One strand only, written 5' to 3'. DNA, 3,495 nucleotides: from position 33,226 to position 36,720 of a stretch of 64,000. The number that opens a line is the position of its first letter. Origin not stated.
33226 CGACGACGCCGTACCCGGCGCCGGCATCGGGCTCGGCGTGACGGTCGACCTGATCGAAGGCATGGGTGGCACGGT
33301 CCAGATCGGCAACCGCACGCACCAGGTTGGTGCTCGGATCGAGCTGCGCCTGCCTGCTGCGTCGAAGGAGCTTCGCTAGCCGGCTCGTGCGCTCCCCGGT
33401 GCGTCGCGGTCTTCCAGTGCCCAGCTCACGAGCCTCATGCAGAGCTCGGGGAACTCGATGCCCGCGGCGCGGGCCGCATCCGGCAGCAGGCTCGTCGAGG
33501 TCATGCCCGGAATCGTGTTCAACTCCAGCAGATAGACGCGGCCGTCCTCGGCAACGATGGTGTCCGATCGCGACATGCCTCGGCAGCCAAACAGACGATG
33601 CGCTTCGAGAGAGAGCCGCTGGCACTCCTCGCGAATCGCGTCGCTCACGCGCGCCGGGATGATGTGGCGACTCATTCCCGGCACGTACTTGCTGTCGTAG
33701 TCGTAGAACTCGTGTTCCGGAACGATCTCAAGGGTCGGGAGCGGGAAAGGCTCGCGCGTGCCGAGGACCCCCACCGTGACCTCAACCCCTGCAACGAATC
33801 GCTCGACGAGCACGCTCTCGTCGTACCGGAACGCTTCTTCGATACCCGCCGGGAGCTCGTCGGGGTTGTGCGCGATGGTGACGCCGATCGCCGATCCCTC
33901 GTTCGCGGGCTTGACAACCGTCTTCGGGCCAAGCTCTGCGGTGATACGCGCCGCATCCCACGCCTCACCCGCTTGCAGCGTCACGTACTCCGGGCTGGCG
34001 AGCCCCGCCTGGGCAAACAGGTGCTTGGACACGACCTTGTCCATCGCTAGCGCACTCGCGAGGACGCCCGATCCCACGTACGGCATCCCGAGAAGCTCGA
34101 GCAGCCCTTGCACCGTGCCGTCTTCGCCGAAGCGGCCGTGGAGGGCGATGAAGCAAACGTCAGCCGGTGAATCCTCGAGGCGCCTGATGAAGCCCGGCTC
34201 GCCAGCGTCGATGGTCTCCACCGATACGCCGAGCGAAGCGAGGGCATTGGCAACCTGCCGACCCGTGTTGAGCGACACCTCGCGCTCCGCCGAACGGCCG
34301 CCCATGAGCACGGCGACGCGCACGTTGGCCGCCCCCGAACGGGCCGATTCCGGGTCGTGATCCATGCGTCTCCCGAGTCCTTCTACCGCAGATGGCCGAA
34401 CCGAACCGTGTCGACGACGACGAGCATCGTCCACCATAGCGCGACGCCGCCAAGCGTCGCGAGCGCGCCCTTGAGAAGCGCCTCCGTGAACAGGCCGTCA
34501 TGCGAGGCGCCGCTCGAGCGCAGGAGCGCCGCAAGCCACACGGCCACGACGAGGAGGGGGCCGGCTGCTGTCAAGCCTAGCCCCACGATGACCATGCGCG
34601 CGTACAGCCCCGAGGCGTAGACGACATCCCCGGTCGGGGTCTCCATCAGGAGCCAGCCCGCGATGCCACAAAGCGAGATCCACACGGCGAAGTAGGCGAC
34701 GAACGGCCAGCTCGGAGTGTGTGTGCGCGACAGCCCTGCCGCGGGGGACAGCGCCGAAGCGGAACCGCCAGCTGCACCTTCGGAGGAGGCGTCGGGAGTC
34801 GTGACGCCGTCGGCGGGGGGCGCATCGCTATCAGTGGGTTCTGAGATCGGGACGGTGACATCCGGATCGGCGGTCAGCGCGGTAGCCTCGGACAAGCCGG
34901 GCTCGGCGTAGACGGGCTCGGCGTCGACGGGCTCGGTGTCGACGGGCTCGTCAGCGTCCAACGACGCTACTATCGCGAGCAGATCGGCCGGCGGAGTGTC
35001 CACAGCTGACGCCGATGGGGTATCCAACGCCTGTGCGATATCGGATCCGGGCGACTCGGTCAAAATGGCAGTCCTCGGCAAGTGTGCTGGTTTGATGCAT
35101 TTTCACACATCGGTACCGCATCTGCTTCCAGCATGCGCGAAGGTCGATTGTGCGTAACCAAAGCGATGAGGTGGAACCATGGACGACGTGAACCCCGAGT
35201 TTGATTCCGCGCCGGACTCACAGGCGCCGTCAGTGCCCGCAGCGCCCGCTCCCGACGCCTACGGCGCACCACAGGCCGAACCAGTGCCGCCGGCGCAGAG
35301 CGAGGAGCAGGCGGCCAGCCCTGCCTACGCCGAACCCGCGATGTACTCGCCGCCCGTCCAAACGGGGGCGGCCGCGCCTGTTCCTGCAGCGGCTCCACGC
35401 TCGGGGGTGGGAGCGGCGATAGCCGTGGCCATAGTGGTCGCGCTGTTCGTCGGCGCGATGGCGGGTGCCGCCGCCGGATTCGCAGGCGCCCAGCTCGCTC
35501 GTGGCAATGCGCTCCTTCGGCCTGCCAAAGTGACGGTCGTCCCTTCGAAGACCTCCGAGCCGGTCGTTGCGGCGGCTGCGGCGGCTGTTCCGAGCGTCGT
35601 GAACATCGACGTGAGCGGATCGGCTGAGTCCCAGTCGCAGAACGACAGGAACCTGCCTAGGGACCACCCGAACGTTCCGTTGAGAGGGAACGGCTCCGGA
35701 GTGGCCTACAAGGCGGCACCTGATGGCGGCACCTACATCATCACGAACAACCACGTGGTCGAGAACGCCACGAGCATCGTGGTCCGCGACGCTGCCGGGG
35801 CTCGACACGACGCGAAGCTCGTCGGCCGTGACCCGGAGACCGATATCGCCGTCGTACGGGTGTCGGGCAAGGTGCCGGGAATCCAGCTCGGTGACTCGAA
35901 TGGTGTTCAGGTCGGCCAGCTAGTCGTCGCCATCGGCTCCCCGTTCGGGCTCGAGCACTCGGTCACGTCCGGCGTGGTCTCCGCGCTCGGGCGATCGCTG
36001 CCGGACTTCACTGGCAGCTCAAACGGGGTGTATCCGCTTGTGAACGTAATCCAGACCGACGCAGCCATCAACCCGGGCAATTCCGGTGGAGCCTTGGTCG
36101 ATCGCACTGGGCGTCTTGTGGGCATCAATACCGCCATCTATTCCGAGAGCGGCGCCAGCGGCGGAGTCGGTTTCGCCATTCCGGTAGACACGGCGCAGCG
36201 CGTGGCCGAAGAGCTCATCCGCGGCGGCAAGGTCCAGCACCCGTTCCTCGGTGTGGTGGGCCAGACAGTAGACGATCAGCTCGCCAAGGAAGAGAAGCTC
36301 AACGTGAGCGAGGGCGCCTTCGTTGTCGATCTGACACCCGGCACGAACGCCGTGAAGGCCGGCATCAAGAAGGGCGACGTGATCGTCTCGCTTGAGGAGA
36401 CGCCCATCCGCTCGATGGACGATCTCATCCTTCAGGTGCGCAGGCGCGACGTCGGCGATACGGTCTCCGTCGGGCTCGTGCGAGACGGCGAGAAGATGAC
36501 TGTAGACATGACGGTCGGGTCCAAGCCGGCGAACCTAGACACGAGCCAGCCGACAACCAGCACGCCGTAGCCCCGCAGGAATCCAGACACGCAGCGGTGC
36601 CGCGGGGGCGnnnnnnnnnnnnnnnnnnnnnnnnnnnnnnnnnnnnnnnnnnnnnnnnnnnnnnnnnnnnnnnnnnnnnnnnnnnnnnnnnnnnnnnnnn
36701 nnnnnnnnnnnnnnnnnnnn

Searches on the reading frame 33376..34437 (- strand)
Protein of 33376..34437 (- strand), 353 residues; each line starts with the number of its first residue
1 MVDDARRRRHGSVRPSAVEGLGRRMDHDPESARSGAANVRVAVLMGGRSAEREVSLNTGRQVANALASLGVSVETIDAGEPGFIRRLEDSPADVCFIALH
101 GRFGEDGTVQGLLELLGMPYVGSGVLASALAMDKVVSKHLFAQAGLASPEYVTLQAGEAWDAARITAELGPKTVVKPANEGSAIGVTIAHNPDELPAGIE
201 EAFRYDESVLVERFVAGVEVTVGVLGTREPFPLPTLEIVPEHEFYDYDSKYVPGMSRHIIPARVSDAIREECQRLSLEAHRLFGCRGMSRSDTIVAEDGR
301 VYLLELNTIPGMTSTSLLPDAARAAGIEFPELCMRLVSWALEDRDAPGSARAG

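Call 30: search_protein_families(library=pfam, proteins=[window:33376-34437:-], max_evalue=0.001)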
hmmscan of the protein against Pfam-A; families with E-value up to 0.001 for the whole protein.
window:33376-34437:- (353 aa): 7 families
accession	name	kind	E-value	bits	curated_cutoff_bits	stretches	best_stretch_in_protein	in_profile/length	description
PF07478.18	Dala_Dala_lig_C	-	3.8e-54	183.7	24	1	140-337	1-203/204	D-ala D-ala ligase C-terminus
PF01820.27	Dala_Dala_lig_N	-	1.7e-22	80.6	34.6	2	89-123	87-121/121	D-ala D-ala ligase N-terminus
PF02222.28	ATP-grasp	-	9.8e-06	25.8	27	1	140-305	2-158/179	ATP-grasp domain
PF02655.19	ATP-grasp_3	-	1.8e-05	25.3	23.2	1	133-308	3-155/160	ATP-grasp domain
PF01071.24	GARS_A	-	0.00014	22.2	27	1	133-225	2-99/194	Phosphoribosylglycinamide synthetase, ATP-grasp (A) domain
PF14397.11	ATPgrasp_ST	-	0.00047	19.9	31.4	0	271-315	217-261/278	Sugar-transfer associated ATP-grasp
PF13535.11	ATP-grasp_4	-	0.00092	19.3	27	0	173-309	5-151/160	ATP-grasp domain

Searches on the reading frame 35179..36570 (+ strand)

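Call 12: search_protein_families(library=pfam, proteins=[window:35179-36570:+], max_evalue=0.01)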
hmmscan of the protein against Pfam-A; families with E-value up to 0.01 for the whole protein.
window:35179-36570:+ (463 aa): 5 families
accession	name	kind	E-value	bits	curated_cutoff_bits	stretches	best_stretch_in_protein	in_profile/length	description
PF13365.12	Trypsin_2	-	6.3e-31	108.5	27.6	1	172-316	1-144/144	Trypsin-like peptidase domain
PF00089.32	Trypsin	-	1.9e-15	57.7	20.6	1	186-340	36-217/220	Trypsin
PF13180.12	PDZ_2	-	2.5e-13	50.5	27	1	358-446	4-80/80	PDZ domain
PF00595.29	PDZ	-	3.8e-06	27.6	23.2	1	354-431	9-78/81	PDZ domain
PF17820.7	PDZ_6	-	1.2e-05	25.4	27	1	382-416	2-36/54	PDZ domain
